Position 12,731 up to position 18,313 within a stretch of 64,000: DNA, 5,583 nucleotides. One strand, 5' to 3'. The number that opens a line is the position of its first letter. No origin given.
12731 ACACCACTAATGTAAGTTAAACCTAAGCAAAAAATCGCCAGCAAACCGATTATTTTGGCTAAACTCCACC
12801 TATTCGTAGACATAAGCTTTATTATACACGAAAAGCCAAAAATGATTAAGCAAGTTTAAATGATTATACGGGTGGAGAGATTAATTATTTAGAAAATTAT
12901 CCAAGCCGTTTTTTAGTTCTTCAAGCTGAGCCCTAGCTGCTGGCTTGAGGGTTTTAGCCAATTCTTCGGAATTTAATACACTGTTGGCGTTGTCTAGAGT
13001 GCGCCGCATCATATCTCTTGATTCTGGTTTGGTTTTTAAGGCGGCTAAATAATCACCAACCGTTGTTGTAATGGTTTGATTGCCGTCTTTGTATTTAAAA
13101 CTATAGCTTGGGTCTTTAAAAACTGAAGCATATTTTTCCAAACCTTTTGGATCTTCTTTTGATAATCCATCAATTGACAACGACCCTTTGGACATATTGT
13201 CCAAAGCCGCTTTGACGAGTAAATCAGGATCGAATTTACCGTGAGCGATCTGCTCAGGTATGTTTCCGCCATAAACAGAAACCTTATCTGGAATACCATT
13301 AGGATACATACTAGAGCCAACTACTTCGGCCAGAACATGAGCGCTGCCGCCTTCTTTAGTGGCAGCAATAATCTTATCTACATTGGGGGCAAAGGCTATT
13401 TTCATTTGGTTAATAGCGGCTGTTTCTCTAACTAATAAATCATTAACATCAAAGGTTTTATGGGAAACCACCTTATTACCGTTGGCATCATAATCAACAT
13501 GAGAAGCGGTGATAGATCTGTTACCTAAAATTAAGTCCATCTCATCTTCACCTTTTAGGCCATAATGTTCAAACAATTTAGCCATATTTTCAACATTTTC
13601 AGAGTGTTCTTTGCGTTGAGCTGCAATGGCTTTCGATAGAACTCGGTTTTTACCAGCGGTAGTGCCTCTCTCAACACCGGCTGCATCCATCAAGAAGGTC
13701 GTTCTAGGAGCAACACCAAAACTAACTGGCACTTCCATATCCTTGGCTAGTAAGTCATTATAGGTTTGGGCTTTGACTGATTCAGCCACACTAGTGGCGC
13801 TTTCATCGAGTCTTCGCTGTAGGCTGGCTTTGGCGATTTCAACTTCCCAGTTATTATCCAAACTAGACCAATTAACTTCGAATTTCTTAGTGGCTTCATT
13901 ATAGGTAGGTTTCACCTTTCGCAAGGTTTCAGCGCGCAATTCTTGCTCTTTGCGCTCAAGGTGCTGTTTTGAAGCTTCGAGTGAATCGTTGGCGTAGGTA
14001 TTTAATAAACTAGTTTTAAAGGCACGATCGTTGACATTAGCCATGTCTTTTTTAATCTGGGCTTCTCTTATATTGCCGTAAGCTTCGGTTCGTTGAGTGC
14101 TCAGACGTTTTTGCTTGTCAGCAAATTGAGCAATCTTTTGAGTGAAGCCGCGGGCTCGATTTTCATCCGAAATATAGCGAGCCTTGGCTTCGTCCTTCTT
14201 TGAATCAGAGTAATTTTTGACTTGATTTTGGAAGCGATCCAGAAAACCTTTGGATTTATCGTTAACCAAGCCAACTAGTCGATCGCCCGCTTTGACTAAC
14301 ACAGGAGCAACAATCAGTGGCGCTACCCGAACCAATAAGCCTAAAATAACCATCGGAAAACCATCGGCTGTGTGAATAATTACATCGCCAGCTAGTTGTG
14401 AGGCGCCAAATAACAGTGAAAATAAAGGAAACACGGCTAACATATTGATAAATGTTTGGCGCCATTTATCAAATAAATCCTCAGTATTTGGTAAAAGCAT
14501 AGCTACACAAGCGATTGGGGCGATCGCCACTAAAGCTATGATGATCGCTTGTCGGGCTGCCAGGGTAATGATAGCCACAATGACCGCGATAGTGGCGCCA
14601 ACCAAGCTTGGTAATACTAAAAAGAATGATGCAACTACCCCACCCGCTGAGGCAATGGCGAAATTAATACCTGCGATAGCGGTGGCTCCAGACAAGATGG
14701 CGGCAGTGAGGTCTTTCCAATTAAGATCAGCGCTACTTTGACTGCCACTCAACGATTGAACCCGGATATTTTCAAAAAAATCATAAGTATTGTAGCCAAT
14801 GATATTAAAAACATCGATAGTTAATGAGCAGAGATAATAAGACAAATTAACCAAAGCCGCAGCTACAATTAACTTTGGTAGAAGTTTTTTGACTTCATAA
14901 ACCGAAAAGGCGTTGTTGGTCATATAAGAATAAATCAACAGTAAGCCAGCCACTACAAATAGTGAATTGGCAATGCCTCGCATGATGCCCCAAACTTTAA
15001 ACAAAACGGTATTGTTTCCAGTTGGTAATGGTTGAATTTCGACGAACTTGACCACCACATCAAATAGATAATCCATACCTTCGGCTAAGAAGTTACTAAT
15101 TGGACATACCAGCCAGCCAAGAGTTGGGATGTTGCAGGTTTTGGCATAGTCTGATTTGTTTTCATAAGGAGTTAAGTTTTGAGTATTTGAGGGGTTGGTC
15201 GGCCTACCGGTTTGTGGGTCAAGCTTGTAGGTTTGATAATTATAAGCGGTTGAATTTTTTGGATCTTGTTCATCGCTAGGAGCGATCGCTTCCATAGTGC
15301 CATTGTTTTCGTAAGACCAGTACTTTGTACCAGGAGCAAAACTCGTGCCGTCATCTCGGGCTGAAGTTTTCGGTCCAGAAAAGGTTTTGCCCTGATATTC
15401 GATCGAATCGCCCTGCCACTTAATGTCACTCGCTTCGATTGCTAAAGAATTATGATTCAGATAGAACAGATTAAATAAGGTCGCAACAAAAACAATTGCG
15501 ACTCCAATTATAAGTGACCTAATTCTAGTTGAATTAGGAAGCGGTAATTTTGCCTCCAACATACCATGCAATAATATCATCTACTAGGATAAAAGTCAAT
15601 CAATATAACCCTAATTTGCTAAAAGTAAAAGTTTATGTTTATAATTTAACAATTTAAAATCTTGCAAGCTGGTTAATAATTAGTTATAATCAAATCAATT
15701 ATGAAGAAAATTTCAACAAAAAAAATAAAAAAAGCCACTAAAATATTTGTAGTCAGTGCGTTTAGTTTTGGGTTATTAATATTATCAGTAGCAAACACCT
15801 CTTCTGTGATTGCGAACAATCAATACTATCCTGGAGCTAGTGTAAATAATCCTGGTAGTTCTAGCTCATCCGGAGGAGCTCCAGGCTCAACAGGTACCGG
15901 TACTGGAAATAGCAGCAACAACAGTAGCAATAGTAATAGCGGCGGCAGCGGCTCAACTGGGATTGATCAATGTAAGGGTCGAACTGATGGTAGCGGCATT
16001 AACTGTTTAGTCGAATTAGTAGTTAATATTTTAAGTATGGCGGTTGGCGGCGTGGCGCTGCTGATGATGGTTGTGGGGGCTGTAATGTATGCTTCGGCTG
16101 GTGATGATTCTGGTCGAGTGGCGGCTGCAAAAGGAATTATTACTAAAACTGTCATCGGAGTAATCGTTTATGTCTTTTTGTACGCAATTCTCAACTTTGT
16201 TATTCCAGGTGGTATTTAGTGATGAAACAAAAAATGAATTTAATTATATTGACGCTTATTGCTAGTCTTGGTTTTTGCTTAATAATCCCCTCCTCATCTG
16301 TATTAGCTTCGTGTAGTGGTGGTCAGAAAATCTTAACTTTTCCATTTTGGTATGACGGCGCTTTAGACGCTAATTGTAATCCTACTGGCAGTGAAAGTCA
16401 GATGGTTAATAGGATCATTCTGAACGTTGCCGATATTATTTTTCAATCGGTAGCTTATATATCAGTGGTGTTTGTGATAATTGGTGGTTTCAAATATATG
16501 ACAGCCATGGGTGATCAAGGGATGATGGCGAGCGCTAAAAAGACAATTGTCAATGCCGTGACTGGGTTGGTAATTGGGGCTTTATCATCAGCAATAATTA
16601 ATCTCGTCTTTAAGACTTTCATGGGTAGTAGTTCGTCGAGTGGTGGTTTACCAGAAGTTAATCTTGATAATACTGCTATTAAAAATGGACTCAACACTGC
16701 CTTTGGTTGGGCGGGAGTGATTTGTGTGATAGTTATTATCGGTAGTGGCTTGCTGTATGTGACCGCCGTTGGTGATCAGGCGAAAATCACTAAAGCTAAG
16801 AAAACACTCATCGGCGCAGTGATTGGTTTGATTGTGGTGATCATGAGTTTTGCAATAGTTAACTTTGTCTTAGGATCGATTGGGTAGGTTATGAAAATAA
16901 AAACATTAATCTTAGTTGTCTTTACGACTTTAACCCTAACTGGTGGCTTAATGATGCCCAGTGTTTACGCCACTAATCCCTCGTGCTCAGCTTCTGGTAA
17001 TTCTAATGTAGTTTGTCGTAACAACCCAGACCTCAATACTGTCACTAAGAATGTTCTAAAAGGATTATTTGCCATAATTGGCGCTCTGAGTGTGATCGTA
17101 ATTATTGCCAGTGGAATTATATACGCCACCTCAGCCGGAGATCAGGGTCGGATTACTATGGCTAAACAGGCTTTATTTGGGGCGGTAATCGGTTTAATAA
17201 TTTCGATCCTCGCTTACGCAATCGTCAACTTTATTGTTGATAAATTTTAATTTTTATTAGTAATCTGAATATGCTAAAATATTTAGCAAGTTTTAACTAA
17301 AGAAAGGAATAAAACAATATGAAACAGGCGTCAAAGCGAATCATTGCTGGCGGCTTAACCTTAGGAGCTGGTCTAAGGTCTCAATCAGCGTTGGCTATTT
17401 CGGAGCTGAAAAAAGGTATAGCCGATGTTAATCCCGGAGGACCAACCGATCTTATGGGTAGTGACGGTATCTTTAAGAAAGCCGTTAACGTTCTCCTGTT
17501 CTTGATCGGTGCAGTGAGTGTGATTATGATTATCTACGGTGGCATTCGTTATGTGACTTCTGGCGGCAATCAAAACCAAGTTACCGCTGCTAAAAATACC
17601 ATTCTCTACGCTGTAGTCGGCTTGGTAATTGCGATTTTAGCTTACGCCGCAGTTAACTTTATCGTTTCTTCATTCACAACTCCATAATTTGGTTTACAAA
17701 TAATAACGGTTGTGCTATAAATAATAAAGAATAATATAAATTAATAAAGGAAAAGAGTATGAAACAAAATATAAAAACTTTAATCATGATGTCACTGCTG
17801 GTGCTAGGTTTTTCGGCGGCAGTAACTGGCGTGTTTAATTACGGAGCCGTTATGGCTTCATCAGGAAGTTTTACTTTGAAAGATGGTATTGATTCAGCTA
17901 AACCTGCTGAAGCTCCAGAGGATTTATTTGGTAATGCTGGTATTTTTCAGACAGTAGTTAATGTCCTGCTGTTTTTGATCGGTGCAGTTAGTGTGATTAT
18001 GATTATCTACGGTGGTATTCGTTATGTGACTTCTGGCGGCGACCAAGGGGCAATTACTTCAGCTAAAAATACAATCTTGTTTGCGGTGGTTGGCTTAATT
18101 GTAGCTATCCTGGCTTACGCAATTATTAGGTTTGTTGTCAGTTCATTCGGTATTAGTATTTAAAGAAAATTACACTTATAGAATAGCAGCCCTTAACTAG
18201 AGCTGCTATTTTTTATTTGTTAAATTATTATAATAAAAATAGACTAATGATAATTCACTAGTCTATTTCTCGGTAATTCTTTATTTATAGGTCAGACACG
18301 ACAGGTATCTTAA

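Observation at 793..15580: Five tandem, enlarged, mutually divergent VirB6/TrbL-like membrane proteins in one operon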

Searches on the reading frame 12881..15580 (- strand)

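Call 4: search_protein_families(library=pfam, proteins=[window:12881-15580:-], max_evalue=1)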
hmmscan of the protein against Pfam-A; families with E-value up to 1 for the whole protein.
window:12881-15580:- (899 aa): 1 family
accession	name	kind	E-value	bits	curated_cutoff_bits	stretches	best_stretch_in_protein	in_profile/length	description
PF04610.19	TrbL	-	0.0085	16.3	25.9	1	265-393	46-175/215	TrbL/VirB6 plasmid conjugal transfer protein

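Call 6: search_protein_families(library=ncbifam, proteins=[window:12881-15580:-], max_evalue=1)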
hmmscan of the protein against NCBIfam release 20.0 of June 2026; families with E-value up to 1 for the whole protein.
window:12881-15580:- (899 aa): 3 families
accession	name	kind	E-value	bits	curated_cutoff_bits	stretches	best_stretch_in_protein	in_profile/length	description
NF046089.1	CD3337_EF1877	subfamily_domain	0.0015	17.4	120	1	318-420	305-407/450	CD3337/EF1877 family mobilome membrane protein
TIGR01248.1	drrC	subfamily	0.069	13.3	165.65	1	302-383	59-138/152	daunorubicin resistance protein C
NF045542.1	Clp_rel_HeadMat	equivalog_domain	0.49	10.3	120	0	286-352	18-84/165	head maturation protease, ClpP-related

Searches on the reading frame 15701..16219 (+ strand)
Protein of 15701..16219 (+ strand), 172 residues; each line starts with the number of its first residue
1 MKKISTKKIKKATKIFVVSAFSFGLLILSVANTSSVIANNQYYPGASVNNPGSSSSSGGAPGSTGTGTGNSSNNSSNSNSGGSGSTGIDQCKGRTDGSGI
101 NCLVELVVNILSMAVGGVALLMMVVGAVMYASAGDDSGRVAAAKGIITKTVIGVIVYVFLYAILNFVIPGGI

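Call 9: search_protein_families(library=pfam, proteins=[window:15701-16219:+], max_evalue=0.01)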
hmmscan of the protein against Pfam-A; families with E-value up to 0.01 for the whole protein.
window:15701-16219:+ (172 aa): 2 families
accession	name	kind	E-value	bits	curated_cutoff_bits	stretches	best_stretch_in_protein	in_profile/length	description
PF18895.5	T4SS_pilin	-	2e-06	28.2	26.6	1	107-167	12-71/71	Type IV secretion system pilin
PF19770.4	DUF6256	-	0.00068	20.2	25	1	104-162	35-92/109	Family of unknown function (DUF6256)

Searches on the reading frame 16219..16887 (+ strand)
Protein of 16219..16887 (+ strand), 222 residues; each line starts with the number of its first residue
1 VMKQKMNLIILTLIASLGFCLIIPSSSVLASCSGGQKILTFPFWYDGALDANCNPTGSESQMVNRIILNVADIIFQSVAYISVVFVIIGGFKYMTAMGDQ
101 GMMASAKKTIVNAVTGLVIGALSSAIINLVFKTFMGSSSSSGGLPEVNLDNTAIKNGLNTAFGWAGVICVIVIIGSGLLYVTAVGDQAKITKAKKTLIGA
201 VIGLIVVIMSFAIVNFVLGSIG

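Call 9: search_protein_families(library=pfam, proteins=[window:16219-16887:+], max_evalue=0.01)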
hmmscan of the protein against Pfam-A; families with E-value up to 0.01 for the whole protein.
window:16219-16887:+ (222 aa): 1 family
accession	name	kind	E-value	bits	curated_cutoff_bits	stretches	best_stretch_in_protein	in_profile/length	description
PF18895.5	T4SS_pilin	-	1.3e-14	54.4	26.6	2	63-129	5-70/71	Type IV secretion system pilin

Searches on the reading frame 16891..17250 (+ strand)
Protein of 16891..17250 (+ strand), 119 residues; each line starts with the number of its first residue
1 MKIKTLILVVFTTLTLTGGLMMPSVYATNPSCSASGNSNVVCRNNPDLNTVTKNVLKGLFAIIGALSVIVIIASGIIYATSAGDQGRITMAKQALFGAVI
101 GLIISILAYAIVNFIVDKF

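Call 9: search_protein_families(library=pfam, proteins=[window:16891-17250:+], max_evalue=0.01)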
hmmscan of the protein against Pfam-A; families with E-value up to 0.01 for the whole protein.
window:16891-17250:+ (119 aa): 1 family
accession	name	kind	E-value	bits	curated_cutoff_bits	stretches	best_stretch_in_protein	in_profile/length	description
PF18895.5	T4SS_pilin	-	1.1e-09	38.6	26.6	1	48-115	5-71/71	Type IV secretion system pilin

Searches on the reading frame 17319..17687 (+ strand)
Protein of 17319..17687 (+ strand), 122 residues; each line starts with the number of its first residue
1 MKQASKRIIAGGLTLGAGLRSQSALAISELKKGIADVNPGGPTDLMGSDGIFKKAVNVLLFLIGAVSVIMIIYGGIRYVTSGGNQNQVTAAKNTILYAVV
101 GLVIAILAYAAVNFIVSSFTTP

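Call 9: search_protein_families(library=pfam, proteins=[window:17319-17687:+], max_evalue=0.01)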
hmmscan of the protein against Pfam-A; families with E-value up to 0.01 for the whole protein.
window:17319-17687:+ (122 aa): 3 families
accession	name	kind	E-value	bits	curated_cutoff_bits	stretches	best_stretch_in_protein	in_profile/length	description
PF18895.5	T4SS_pilin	-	2.8e-09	37.3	26.6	1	52-114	9-70/71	Type IV secretion system pilin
PF19607.4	DUF6112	-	0.00023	21.3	25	1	45-115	9-78/88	Family of unknown function (DUF6112)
PF04290.18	DctQ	-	0.0051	17.2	28.3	1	53-119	62-130/132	Tripartite ATP-independent periplasmic transporters, DctQ component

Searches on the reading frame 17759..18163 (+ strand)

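Call 9: search_protein_families(library=pfam, proteins=[window:17759-18163:+], max_evalue=0.01)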
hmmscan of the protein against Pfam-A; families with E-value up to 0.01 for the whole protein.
window:17759-18163:+ (134 aa): 1 family
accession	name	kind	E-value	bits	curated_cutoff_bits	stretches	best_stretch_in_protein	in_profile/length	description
PF18895.5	T4SS_pilin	-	4.4e-07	30.3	26.6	1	62-126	8-71/71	Type IV secretion system pilin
